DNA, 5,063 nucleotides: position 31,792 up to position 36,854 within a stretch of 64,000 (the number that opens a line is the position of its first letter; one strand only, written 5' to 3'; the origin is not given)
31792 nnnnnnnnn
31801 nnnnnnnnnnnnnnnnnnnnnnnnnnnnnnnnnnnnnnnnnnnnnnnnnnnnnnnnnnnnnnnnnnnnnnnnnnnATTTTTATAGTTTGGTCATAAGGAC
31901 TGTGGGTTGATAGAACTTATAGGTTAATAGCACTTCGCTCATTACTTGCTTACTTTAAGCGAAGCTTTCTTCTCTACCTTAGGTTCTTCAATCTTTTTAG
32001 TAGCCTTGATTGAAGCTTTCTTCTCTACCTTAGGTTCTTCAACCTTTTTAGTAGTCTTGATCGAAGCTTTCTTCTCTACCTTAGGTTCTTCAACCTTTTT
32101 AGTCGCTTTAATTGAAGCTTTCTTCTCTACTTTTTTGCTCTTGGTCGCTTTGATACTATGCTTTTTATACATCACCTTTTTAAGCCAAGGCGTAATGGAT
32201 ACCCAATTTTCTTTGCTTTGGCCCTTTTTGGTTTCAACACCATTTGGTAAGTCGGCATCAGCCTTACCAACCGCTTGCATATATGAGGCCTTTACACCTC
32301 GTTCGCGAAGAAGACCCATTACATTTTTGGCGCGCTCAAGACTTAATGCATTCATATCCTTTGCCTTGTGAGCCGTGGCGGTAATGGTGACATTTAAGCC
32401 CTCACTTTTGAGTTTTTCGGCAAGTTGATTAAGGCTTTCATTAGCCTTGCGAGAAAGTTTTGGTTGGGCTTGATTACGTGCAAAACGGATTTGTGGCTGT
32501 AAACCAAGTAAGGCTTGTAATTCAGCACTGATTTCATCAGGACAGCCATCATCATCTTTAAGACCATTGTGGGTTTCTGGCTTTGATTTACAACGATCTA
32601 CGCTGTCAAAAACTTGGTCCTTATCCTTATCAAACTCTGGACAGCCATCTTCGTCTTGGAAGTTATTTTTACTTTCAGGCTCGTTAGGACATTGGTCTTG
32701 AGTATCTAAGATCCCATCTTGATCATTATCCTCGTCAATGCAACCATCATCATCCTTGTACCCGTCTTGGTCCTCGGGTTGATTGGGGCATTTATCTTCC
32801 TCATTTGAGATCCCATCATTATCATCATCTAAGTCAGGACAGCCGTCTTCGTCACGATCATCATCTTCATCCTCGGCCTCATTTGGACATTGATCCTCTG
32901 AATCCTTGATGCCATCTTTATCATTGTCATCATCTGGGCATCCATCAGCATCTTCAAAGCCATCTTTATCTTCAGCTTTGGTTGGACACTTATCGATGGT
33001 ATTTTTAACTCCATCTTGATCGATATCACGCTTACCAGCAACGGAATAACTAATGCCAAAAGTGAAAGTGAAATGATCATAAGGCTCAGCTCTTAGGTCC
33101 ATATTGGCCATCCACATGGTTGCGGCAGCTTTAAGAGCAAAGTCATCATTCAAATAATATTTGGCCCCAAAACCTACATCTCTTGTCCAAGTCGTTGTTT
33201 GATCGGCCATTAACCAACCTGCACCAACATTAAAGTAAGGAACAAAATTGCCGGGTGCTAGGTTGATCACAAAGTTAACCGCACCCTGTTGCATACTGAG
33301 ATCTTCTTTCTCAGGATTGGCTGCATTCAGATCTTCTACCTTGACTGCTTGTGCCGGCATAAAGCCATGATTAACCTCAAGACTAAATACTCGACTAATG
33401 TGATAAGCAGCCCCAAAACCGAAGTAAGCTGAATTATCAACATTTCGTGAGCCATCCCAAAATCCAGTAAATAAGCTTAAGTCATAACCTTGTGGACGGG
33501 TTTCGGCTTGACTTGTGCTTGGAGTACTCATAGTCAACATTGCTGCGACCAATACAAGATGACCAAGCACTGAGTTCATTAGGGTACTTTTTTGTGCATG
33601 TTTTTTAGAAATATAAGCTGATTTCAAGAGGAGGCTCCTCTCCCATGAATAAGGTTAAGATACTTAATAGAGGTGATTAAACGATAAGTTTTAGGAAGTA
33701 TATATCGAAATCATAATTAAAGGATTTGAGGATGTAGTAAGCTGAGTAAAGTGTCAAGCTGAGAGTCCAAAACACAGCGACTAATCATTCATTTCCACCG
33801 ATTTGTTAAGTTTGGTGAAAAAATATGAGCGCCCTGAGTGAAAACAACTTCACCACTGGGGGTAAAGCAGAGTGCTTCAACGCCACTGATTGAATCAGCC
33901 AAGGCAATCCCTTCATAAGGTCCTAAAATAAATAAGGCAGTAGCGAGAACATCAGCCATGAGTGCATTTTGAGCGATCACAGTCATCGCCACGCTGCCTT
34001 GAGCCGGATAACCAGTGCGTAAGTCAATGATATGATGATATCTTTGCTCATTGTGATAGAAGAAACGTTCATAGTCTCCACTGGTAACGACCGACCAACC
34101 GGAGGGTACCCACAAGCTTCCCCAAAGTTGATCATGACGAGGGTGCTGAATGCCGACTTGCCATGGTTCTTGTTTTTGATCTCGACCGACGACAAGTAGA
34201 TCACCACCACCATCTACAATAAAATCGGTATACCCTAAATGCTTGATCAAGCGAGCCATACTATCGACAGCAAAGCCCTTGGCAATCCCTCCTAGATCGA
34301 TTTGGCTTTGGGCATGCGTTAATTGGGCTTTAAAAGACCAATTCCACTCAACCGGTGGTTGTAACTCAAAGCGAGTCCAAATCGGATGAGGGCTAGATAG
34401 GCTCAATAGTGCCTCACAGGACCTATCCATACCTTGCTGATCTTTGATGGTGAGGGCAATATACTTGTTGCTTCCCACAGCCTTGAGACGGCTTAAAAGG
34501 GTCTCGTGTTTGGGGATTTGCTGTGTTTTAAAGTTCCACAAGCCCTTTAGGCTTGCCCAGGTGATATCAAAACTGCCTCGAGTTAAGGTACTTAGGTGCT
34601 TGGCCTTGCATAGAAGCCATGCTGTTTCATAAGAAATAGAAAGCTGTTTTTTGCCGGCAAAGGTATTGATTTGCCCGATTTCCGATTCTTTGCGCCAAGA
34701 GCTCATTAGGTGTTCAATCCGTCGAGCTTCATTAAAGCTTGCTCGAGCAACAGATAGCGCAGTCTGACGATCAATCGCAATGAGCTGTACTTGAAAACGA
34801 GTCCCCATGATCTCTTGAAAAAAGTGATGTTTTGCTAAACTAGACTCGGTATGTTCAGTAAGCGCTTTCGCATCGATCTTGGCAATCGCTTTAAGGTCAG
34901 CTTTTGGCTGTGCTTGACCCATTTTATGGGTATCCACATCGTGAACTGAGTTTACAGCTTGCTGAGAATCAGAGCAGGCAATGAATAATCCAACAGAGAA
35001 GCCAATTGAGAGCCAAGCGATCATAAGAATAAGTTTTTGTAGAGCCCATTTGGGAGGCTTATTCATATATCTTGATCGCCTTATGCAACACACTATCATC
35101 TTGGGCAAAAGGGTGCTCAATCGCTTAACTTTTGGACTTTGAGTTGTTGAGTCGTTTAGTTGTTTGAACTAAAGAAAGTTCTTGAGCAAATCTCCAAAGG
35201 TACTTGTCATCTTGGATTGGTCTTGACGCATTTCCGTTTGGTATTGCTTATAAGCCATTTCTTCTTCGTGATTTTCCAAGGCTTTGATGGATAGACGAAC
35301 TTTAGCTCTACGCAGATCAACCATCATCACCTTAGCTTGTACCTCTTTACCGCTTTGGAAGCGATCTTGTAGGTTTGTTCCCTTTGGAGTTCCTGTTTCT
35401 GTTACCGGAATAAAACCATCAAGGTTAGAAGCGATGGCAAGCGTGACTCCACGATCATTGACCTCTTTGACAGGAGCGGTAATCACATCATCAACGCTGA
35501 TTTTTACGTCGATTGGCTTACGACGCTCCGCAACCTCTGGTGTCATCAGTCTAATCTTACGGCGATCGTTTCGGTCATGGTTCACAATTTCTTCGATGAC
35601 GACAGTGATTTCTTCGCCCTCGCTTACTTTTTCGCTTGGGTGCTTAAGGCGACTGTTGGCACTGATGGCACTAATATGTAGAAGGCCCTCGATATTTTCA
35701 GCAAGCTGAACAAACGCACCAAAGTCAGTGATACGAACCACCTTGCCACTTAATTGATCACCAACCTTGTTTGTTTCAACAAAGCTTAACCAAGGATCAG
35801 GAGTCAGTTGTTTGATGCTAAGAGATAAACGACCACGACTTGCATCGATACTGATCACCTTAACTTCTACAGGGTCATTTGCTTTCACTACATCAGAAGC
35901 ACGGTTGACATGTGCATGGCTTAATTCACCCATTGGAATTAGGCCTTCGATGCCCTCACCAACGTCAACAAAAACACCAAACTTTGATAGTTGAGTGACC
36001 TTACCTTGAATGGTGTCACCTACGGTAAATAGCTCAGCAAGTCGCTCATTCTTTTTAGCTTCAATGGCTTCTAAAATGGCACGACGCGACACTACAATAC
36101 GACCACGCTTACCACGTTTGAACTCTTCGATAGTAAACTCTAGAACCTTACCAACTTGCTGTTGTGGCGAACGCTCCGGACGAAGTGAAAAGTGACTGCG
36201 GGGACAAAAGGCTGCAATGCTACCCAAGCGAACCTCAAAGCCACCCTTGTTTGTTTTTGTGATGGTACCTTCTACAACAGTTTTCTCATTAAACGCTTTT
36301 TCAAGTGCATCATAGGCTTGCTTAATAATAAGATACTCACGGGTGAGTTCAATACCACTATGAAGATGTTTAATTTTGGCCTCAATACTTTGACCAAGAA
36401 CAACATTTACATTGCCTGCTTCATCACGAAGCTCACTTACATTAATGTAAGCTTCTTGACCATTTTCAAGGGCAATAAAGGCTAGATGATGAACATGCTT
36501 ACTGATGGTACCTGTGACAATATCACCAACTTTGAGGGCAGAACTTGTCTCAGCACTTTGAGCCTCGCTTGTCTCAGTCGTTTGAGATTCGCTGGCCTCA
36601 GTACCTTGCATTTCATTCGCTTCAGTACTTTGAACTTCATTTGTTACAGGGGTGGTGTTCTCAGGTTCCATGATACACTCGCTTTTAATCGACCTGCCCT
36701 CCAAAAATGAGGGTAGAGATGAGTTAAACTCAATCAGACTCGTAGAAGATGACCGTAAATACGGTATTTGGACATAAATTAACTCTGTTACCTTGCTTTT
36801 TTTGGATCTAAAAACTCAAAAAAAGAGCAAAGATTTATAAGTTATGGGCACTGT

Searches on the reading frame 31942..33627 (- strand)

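Call 15: search_protein_families(library=ncbifam, proteins=[window:31942-33627:-], max_evalue=0.001)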
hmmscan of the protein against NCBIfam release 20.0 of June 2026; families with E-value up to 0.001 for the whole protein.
window:31942-33627:- (561 aa): 7 families
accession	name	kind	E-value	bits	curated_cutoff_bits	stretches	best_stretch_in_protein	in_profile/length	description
NF033763.1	exchanger_TraB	exception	7.6e-21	73.7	700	2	299-454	322-471/522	outer membrane exchange protein TraB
NF047638.1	throspo3_MtsC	equivalog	1e-11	44.4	350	2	199-295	159-259/428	cell-cell cohesion MYXO-CTERM protein MtsC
TIGR04565.1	OMP_myx_plus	subfamily_domain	4.8e-09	36.4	60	1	64-194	10-159/161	outer membrane beta-barrel domain-containing protein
NF053612.1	anchor_PA1041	equivalog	2.5e-08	34.1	250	1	333-476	77-231/236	PA1041 family peptidoglycan-binding anchor lipoprotein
NF005999.0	PRK08126.1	subfamily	2.3e-06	26.7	571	1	418-479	368-429/432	hypothetical protein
NF053611.1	YiaD_Gzip_OmpA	equivalog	1.6e-05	24.7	175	1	374-473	98-199/206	YiaD family glycine zipper/OmpA-like lipoprotein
TIGR03350.1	type_VI_ompA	equivalog_domain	0.00028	20.8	139.8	1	391-478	41-135/137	type VI secretion system protein TssL, long form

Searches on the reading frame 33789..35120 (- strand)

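Call 15: search_protein_families(library=ncbifam, proteins=[window:33789-35120:-], max_evalue=0.001)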
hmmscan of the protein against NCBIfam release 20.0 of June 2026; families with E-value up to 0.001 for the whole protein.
window:33789-35120:- (443 aa): 1 family
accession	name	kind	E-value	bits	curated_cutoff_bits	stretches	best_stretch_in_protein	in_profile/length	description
NF007774.0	PRK10461.1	equivalog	7.2e-35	120.5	498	2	273-405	180-314/351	FAD:protein FMN transferase ApbE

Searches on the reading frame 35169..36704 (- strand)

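Call 15: search_protein_families(library=ncbifam, proteins=[window:35169-36704:-], max_evalue=0.001)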
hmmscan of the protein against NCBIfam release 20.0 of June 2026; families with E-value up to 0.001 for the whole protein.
window:35169-36704:- (511 aa): 33 families (the best 25 are shown)
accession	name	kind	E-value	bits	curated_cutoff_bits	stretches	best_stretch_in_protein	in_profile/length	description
NF004953.0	PRK06299.1-3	equivalog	8.9e-112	374.3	720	2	30-380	16-361/580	30S ribosomal protein S1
NF004952.0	PRK06299.1-2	equivalog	4.9e-99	332.2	524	1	22-493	9-480/580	30S ribosomal protein S1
NF005208.0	PRK06676.1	equivalog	3.9e-94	315.8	368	2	49-391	8-350/391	30S ribosomal protein S1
NF000907.0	PRK00087.1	equivalog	8.2e-90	301.9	624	2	29-394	272-638/671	bifunctional 4-hydroxy-3-methylbut-2-enyl diphosphate reductase/30S ribosomal protein S1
TIGR00717.1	rpsA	equivalog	3.5e-86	289.8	577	1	51-490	11-446/516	30S ribosomal protein S1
NF010379.0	PRK13806.1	equivalog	1.6e-82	277.7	648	1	34-509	10-485/491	30S ribosomal protein S1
NF004954.0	PRK06299.1-4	equivalog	3.4e-80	269.8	727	2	52-386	13-344/560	30S ribosomal protein S1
NF004955.0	PRK06299.1-5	equivalog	5.9e-71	239.4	878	2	52-378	20-347/566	30S ribosomal protein S1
NF004951.0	PRK06299.1-1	equivalog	2e-67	227.8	918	2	57-385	18-343/556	30S ribosomal protein S1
NF004956.0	PRK06299.1-6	equivalog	3.4e-67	227.3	711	2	52-385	23-356/554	30S ribosomal protein S1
NF005911.0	PRK07899.1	equivalog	8.2e-56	189.7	691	3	128-386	110-360/486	30S ribosomal protein S1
NF040579.1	S1_dom_CvfD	subfamily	2.2e-42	143.9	117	3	227-301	2-76/113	CvfD/Ygs/GSP13 family RNA-binding post-transcriptional regulator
NF005973.0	PRK08059.1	equivalog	1.8e-41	141.1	148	3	224-303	3-82/123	S1 domain-containing post-transcriptional regulator GSP13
NF006363.0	PRK08582.1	equivalog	5e-37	127.2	171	3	227-299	4-75/140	S1 domain-containing RNA-binding protein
NF008805.1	PRK11824.1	equivalog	1.1e-36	126.5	471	3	201-299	584-682/683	polyribonucleotide nucleotidyltransferase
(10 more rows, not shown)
